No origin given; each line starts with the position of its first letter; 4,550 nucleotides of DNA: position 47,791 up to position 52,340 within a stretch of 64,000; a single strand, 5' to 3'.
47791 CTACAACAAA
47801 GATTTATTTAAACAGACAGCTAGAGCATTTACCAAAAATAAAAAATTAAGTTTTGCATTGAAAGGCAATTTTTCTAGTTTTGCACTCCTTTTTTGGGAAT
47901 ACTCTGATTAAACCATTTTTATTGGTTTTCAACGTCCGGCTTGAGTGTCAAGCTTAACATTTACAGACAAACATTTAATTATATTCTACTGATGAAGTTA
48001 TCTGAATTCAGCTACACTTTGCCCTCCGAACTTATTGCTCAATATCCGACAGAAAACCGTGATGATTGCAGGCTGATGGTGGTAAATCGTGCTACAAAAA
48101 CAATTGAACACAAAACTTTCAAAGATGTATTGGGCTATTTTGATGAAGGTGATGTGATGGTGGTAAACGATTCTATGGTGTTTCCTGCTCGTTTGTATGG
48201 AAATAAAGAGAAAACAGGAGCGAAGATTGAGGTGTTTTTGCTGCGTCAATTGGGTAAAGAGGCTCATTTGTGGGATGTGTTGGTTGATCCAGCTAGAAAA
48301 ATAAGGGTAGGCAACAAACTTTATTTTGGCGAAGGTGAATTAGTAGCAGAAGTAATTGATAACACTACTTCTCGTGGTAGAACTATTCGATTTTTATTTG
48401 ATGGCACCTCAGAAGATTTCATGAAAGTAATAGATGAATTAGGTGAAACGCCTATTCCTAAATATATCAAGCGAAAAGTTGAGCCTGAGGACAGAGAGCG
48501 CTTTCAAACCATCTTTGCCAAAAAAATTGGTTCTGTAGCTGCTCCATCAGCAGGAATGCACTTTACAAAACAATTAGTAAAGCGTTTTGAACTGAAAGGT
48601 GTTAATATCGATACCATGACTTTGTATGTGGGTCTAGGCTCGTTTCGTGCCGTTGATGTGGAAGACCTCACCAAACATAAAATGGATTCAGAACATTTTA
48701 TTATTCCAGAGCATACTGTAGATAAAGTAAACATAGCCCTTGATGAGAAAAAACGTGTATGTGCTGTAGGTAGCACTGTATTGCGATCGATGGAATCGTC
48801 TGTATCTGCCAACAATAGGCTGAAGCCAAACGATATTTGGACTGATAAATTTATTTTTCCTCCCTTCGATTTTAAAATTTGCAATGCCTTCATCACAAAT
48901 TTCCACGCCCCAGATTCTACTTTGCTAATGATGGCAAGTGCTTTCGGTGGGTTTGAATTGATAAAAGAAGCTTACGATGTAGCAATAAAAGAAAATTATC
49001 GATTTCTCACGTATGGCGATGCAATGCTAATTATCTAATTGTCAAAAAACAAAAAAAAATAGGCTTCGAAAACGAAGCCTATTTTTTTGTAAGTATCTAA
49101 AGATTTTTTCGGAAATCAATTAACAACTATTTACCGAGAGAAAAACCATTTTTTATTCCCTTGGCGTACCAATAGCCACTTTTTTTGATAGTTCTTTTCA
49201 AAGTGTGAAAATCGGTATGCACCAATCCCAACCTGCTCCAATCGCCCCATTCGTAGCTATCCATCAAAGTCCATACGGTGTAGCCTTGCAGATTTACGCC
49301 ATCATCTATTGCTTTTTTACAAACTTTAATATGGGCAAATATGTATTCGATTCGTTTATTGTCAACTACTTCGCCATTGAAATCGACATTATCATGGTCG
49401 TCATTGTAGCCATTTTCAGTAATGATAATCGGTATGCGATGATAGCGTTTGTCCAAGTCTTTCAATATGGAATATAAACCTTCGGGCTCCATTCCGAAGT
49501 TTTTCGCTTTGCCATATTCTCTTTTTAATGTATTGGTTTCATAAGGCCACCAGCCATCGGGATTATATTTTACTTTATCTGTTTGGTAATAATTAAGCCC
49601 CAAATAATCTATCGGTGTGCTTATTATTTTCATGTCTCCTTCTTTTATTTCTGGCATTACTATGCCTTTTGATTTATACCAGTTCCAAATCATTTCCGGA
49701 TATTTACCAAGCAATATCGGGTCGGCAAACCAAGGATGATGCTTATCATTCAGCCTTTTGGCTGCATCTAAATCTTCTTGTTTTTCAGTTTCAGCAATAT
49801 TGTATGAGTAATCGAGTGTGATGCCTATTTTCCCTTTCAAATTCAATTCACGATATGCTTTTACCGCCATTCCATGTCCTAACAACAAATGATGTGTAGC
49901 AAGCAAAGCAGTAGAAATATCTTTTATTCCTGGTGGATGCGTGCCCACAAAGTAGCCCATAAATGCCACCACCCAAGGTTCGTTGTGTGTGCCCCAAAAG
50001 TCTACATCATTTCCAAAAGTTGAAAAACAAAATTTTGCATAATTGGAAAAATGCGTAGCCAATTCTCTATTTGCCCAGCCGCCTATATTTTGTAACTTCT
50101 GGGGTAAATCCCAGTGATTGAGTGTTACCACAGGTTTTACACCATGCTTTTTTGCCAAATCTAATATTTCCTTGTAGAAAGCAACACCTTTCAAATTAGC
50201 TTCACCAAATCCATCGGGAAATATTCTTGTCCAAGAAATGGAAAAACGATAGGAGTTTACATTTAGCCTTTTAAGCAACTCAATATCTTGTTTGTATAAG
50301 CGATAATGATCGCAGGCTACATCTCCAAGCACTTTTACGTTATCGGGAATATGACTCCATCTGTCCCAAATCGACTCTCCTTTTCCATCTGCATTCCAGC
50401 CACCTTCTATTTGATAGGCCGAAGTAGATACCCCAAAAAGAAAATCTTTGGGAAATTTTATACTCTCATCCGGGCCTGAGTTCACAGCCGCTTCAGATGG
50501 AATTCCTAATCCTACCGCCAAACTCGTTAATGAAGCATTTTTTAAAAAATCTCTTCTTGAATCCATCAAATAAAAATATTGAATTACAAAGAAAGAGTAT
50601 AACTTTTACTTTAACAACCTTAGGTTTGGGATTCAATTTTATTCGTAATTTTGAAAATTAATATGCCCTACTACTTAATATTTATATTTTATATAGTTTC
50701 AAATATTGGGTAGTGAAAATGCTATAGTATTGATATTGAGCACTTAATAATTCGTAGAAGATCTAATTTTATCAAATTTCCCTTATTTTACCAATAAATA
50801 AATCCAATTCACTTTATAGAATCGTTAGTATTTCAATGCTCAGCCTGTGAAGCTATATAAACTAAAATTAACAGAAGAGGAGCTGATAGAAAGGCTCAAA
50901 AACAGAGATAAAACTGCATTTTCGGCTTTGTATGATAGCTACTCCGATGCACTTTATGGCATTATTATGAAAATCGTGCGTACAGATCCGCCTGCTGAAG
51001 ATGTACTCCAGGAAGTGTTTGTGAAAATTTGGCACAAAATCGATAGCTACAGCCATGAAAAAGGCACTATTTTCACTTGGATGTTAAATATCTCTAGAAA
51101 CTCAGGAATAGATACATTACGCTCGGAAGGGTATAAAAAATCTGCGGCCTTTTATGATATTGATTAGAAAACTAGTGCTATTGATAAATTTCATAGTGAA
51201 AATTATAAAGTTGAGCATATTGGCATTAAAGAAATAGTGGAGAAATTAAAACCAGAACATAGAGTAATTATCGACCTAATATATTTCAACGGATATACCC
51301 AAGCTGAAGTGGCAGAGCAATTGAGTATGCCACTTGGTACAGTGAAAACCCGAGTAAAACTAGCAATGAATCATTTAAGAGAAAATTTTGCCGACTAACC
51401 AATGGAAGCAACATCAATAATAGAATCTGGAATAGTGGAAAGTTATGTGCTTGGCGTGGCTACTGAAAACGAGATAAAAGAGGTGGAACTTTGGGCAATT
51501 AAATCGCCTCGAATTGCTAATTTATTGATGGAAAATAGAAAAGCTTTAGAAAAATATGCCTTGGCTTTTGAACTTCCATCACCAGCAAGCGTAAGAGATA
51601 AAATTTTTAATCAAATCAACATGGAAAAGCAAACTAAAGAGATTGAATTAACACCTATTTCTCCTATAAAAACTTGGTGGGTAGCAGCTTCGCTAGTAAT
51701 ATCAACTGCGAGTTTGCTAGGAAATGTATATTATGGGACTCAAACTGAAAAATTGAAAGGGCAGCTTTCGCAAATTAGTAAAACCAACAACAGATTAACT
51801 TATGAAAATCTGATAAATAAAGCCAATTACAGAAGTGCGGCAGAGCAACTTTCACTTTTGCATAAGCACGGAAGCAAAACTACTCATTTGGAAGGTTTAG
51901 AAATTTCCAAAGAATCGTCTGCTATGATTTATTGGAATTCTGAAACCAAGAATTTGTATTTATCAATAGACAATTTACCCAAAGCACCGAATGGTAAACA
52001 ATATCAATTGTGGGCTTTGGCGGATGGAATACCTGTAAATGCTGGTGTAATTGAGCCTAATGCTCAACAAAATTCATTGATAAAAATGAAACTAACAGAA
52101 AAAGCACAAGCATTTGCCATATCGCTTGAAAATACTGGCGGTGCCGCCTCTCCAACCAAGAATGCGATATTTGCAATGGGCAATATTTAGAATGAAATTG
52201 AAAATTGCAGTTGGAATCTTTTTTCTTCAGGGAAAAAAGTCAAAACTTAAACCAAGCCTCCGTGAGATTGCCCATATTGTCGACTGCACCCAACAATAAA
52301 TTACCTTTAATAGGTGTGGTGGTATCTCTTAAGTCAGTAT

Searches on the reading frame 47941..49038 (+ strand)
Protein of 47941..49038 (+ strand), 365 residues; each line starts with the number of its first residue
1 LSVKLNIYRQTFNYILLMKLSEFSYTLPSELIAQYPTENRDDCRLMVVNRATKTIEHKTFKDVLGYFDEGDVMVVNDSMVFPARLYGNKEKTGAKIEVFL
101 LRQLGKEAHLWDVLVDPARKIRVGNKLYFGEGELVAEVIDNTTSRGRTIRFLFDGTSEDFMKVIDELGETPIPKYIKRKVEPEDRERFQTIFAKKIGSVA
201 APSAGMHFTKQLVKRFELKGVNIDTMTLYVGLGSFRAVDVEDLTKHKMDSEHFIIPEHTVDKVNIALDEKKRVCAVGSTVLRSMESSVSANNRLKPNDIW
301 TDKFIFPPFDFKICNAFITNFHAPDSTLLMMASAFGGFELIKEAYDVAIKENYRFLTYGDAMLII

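Call 79: search_protein_families(library=pfam, proteins=[window:47941-49038:+], max_evalue=0.001)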
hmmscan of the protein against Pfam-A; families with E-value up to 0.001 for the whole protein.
window:47941-49038:+ (365 aa): 1 family
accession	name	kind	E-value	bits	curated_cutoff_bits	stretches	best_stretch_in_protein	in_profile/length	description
PF02547.20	Queuosine_synth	-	1.4e-126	422.4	25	1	20-364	1-322/322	Queuosine biosynthesis protein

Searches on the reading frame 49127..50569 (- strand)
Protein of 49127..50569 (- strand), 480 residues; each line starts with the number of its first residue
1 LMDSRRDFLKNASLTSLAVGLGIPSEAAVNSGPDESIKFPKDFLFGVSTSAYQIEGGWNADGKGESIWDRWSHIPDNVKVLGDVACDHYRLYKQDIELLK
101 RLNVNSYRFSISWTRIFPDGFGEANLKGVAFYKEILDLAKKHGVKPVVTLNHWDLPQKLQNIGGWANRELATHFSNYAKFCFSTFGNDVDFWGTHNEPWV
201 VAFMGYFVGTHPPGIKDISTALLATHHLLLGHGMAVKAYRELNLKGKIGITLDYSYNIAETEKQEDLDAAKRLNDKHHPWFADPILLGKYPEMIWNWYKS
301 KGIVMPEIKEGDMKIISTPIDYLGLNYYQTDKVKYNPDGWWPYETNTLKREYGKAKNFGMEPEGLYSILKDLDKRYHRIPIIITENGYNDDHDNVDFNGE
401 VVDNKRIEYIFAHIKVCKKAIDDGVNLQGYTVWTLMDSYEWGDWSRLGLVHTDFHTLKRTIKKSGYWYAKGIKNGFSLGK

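Call 79: search_protein_families(library=pfam, proteins=[window:49127-50569:-], max_evalue=0.001)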
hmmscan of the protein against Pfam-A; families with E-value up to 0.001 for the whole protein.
window:49127-50569:- (480 aa): 1 family
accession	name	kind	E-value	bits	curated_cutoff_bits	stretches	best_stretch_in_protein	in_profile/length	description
PF00232.24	Glyco_hydro_1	-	2.4e-153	511.2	22.6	1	37-474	3-450/453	Glycosyl hydrolase family 1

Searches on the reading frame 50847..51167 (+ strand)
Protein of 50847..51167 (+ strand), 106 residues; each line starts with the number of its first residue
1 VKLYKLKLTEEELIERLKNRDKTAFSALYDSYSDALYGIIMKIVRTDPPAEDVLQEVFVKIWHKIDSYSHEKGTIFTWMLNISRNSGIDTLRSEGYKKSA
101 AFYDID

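Call 79: search_protein_families(library=pfam, proteins=[window:50847-51167:+], max_evalue=0.001)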
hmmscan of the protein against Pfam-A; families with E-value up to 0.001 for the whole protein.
window:50847-51167:+ (106 aa): 1 family
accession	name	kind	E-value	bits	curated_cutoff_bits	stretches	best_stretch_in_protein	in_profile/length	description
PF04542.20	Sigma70_r2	-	6.2e-14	52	24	1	28-94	1-68/71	Sigma-70 region 2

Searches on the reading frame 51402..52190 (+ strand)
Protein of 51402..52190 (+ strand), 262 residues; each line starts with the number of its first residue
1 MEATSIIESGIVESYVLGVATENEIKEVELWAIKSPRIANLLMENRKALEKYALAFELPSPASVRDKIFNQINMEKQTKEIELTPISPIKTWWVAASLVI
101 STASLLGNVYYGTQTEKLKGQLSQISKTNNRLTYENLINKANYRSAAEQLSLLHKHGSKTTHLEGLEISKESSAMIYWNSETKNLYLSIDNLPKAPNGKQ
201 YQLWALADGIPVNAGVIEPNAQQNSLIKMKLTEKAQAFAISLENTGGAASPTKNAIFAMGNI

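Call 79: search_protein_families(library=pfam, proteins=[window:51402-52190:+], max_evalue=0.001)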
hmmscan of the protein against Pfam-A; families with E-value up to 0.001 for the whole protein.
window:51402-52190:+ (262 aa): 1 family
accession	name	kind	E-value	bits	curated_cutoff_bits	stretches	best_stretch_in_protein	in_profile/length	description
PF10099.14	RskA_C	-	1.1e-16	61.7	29.4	1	141-252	28-130/135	Anti-sigma-K factor rskA, C-terminal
